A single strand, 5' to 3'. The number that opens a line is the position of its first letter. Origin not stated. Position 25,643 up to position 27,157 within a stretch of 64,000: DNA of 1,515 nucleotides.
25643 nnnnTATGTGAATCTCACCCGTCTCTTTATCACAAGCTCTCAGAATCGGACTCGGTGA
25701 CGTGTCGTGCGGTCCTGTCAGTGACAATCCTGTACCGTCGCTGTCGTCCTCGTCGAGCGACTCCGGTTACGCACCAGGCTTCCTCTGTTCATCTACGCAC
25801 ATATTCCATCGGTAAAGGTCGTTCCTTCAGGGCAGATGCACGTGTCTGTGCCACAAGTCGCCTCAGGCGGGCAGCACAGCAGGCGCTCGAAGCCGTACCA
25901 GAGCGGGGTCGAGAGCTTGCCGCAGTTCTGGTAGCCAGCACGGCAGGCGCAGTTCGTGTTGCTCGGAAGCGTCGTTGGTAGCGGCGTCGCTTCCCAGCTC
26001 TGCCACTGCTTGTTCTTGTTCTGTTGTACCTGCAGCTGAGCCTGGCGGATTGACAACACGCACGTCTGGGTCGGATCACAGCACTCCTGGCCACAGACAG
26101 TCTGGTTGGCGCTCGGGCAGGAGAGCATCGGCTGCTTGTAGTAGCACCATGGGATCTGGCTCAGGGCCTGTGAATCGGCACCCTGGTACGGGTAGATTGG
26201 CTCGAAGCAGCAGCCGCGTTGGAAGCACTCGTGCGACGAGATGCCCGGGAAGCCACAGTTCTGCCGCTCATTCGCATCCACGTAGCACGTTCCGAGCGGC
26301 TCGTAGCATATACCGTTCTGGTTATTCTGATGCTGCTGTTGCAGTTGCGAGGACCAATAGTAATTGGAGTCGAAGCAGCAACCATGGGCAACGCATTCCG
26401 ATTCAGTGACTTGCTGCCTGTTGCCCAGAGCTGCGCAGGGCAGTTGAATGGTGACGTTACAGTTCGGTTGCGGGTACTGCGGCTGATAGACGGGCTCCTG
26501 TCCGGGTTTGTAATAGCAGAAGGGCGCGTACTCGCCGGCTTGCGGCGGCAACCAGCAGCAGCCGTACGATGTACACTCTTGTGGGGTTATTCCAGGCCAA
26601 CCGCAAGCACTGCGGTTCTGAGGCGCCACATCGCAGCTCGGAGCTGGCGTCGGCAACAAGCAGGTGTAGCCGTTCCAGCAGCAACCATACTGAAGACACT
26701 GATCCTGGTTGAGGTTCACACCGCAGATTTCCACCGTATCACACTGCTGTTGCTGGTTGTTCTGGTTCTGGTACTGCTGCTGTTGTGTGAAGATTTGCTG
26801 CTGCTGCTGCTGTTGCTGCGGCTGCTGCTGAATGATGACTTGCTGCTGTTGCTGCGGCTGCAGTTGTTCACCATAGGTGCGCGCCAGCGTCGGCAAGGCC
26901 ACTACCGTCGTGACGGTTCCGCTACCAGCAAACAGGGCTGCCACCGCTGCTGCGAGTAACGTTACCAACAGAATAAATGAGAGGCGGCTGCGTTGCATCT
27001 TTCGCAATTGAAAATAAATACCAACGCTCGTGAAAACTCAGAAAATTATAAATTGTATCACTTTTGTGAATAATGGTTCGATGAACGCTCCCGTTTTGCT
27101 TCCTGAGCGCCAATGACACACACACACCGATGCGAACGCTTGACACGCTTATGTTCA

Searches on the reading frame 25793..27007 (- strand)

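Call 8: search_protein_families(library=pfam, proteins=[window:25793-27007:-])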
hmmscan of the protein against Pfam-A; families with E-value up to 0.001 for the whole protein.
window:25793-27007:- (404 aa): 1 family
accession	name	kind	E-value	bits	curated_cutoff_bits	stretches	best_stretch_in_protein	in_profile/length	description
PF00088.24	Trefoil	-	1.8e-24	85.8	21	2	241-291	1-43/43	Trefoil (P-type) domain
